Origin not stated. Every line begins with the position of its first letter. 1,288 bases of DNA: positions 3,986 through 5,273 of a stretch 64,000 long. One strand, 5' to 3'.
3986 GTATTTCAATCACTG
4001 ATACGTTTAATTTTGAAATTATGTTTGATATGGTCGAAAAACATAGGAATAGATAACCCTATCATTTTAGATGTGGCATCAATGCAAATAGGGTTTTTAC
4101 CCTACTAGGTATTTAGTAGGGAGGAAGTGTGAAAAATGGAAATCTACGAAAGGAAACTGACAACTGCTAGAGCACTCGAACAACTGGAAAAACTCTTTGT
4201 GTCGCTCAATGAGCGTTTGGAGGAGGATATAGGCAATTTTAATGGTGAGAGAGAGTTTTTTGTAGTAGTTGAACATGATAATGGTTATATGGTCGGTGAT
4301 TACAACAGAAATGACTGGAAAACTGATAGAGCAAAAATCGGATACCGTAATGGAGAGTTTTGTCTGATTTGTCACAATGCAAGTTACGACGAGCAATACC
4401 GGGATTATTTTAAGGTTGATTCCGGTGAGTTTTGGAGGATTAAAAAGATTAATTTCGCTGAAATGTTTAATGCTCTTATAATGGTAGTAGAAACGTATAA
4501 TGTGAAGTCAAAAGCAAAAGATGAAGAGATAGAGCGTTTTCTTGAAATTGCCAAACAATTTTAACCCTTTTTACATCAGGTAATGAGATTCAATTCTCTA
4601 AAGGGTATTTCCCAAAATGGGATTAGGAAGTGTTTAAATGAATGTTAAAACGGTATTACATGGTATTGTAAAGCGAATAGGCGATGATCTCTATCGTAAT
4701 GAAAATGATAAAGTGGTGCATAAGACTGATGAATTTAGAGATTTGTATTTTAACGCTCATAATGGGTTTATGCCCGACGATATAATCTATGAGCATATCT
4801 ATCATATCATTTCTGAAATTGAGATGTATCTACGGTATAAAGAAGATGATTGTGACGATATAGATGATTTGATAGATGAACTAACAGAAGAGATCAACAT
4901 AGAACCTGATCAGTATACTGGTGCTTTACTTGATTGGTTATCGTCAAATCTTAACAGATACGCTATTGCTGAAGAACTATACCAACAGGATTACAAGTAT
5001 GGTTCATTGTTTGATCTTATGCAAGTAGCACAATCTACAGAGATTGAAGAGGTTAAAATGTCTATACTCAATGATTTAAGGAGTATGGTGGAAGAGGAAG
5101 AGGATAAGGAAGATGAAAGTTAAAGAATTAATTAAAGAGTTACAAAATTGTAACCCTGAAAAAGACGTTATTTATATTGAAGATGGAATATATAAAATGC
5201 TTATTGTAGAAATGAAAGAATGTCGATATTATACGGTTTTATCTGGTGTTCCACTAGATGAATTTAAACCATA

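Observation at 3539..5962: Intercistronic hairpin modules with covarying stems and a conserved loop core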

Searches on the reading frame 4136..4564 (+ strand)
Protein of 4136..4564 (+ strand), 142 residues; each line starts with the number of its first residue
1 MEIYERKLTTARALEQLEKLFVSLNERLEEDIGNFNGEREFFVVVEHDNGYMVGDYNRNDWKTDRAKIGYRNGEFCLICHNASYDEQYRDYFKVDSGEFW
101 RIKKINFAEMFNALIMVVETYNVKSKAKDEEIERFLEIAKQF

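Call 12: search_protein_families(library=pfam, proteins=[window:4136-4564:+], max_evalue=0.01)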
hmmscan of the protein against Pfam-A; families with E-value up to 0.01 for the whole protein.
window:4136-4564:+ (142 aa): 0 families

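Call 14: find_encoding_contigs(protein=window:4136-4564:+, flank=10000, max_places=10)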
Protein window:4136-4564:+ (142 aa): 7 contigs read that carry it; 4 places shown.
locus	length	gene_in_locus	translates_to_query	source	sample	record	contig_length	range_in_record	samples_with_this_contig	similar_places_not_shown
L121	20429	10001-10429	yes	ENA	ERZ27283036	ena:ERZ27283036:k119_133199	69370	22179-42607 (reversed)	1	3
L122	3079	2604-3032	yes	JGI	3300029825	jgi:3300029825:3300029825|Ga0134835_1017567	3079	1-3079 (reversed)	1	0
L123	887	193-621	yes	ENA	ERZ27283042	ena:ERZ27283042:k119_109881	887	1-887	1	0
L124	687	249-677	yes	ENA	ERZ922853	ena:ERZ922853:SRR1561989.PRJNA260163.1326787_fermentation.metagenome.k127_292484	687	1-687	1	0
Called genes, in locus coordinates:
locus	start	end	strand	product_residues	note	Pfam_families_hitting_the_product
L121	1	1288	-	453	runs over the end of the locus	-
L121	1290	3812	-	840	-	PF14528:LAGLIDADG_3 (faint), PF17289:Terminase_6C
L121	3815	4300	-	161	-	-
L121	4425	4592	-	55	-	-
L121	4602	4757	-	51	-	-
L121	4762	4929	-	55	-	-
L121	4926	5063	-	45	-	-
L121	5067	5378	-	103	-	-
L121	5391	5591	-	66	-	-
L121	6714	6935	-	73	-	-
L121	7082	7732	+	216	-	-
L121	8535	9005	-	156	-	-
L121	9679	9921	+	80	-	-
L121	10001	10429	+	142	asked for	-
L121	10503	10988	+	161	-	-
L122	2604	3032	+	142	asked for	-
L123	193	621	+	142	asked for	-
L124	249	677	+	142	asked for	-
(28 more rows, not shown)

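Call 16: find_homologous_proteins(query=window:4136-4564:+, max_evalue=0.001)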
Query window:4136-4564:+ (142 aa): 61 proteins with E <= 0.001 among 91 candidates.
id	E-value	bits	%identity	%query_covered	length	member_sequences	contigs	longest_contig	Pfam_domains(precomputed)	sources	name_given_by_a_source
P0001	1.3e-87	309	98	100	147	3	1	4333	-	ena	-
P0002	7.9e-77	274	85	100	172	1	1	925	-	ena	-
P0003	2.1e-76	272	88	100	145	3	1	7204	-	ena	-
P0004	2.3e-76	272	87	100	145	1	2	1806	-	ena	-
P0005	9.5e-74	264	84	100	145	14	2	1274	-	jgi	-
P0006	6.2e-72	258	79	100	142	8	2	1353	-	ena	-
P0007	1.3e-71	257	82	100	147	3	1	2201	-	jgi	-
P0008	5.4e-71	255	82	100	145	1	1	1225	-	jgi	jgi:hypothetical protein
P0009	7.3e-71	255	81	100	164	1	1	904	-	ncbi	-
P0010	1.1e-70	254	82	100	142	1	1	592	-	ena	-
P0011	1.2e-70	254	79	100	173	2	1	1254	-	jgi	-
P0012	6.1e-70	252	80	100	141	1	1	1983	-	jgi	jgi:hypothetical protein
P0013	6.9e-70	251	79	100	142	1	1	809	-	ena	-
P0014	1.5e-69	250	80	100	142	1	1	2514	-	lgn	-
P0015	3.4e-69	249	80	100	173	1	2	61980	-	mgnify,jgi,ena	mgnify:CR=1 FL=1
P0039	2.3e-65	237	74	100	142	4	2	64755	-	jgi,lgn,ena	-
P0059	1.3e-37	147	73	64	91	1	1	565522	-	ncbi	-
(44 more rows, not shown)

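Call 17: find_encoding_contigs(protein=P0015, flank=6000, max_places=3)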
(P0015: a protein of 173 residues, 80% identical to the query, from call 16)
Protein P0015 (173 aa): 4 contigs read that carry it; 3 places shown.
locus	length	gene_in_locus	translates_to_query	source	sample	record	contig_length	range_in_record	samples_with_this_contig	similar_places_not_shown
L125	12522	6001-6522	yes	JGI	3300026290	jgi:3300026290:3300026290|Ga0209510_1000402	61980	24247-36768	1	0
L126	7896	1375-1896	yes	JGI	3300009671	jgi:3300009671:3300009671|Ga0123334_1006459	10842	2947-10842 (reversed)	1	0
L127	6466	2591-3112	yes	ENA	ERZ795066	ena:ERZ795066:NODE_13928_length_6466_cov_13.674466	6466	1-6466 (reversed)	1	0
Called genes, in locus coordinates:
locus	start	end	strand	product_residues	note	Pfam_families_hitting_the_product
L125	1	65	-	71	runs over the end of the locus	-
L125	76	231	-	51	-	-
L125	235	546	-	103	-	-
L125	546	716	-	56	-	-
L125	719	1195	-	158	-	-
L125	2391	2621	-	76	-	-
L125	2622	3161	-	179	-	-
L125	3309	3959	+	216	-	-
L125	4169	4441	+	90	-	-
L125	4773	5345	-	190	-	-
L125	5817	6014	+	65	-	-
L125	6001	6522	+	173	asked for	-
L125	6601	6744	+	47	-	-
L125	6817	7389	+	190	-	-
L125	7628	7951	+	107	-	-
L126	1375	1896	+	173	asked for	-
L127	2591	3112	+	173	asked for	-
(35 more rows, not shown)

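Call 18: find_encoding_contigs(protein=P0039, flank=6000, max_places=3)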
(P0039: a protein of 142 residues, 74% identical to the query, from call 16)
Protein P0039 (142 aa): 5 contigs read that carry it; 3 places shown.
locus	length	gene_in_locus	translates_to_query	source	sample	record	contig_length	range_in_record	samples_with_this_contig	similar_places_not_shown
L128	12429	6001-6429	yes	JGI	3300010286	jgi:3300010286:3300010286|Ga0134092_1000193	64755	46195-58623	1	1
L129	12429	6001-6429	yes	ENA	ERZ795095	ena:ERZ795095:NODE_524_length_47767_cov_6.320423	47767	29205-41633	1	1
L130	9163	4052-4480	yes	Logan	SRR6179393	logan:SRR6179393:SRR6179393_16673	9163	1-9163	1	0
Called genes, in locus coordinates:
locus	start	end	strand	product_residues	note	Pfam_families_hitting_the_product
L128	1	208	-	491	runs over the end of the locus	PF17289:Terminase_6C (weak)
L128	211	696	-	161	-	-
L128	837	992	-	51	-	-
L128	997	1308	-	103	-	-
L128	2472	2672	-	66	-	-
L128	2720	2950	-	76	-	-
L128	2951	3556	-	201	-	-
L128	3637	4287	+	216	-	-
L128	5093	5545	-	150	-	-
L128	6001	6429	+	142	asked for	-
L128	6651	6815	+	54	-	-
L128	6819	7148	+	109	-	-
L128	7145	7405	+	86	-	-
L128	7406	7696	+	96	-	-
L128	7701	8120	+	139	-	-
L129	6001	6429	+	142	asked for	-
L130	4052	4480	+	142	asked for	-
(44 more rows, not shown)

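Call 19: find_encoding_contigs(protein=P0059, flank=6000, max_places=3)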
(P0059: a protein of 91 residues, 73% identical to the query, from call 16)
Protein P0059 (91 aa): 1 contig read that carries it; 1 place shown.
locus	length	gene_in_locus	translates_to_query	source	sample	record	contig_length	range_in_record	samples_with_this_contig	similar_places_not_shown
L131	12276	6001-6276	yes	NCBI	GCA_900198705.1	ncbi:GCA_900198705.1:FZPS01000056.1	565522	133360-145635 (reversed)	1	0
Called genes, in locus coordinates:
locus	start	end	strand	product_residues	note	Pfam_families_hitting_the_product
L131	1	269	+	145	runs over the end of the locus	-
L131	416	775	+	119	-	-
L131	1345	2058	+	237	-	PF20454:GpA_nuclease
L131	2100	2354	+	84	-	-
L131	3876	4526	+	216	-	-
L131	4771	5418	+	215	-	PF01041:DegT_DnrJ_EryC1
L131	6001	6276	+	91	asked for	-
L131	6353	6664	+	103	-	-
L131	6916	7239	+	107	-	-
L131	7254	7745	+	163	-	-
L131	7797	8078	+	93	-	-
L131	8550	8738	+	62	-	-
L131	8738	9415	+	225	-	-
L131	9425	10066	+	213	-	-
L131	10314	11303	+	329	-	PF10145:PhageMin_Tail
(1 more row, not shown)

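Call 27: find_related_loci(query=A2, collection=metagenome_contigs, flank=5000)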
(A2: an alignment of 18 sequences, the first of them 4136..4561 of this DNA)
Query A2 (142 aa) in metagenome_contigs; peptide patterns used: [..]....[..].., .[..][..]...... (x = any residue, [..] = any of these).
184 stretches matched a pattern; 24 encode a relative of the query (tblastn E <= 1e-3); 24 distinct loci.
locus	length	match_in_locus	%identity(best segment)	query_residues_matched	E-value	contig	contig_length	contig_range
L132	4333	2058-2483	98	1-142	6e-93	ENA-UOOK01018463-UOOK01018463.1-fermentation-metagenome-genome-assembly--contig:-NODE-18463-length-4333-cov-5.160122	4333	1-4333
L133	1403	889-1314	86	1-142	3e-87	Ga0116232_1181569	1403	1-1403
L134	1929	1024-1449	85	1-142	1e-84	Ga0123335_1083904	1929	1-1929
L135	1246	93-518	84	1-142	3e-86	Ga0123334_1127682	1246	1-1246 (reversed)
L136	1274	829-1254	84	1-142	3e-85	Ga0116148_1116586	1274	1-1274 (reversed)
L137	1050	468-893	85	1-142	1e-85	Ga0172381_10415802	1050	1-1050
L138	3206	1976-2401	79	1-142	8e-78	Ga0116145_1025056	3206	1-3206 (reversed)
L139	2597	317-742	79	1-142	1e-78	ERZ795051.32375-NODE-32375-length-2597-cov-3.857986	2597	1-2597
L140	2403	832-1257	82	1-142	3e-79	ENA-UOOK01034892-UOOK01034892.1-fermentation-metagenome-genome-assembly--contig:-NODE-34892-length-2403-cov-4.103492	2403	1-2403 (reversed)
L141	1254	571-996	79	1-142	3e-82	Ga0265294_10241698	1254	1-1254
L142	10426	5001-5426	80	1-142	1e-75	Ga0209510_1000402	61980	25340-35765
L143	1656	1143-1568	80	1-142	1e-77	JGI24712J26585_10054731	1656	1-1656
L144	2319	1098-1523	77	1-142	6e-75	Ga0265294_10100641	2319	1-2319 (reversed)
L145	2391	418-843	78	1-142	3e-74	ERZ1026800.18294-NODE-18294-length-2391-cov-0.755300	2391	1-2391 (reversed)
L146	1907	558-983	75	1-142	1e-74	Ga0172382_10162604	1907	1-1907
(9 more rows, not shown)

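Call 28: find_related_loci(query=A2, collection=viral_contigs, flank=5000)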
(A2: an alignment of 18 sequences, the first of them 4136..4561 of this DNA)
Query A2 (142 aa) in viral_contigs; peptide patterns used: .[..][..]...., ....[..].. (x = any residue, [..] = any of these).
181 stretches matched a pattern; 2 encode a relative of the query (tblastn E <= 1e-3); 2 distinct loci.
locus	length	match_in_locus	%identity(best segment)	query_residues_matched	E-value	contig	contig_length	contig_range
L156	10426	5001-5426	80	1-142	4e-76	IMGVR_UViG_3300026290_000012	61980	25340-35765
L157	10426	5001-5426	74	1-142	1e-71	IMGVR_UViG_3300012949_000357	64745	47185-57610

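Call 41: find_related_loci(query=A2, collection=genome_contigs, flank=8000)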
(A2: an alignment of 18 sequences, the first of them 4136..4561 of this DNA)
Query A2 (142 aa) in genome_contigs; peptide patterns used: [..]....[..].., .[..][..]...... (x = any residue, [..] = any of these).
92 stretches matched a pattern; 1 encode a relative of the query (tblastn E <= 1e-3); 1 distinct loci.
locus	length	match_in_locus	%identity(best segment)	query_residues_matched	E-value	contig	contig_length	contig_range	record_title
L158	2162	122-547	79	1-142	8e-78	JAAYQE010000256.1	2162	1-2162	MAG: Syntrophomonadaceae bacterium isolate AS22ysBPME_318 79775_AS22, whole genome shotgun sequence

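Call 63: search_protein_families(library=phrogs, proteins=[window:4136-4564:+], max_evalue=0.01)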
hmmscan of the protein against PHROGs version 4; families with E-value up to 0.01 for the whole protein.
window:4136-4564:+ (142 aa): 0 families

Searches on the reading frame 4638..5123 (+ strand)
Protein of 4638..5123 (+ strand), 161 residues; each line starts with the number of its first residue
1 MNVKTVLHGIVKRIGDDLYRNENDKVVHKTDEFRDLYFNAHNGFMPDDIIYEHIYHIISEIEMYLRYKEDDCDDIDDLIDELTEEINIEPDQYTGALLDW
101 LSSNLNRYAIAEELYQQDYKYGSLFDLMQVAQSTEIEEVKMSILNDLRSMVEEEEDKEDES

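Call 12: search_protein_families(library=pfam, proteins=[window:4638-5123:+], max_evalue=0.01)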
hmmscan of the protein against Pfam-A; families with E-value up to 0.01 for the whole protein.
window:4638-5123:+ (161 aa): 0 families

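Call 15: find_related_loci(query=window:4638-5123:+, collection=viral_contigs, flank=6000)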
Query window:4638-5123:+ (161 aa) in viral_contigs; peptide patterns used: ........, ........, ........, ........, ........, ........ (x = any residue, [..] = any of these).
1 stretches matched a pattern, but none encodes a relative of the query by tblastn (E <= 1e-3).

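Call 63: search_protein_families(library=phrogs, proteins=[window:4638-5123:+], max_evalue=0.01)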
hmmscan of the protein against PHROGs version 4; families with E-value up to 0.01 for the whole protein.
window:4638-5123:+ (161 aa): 0 families
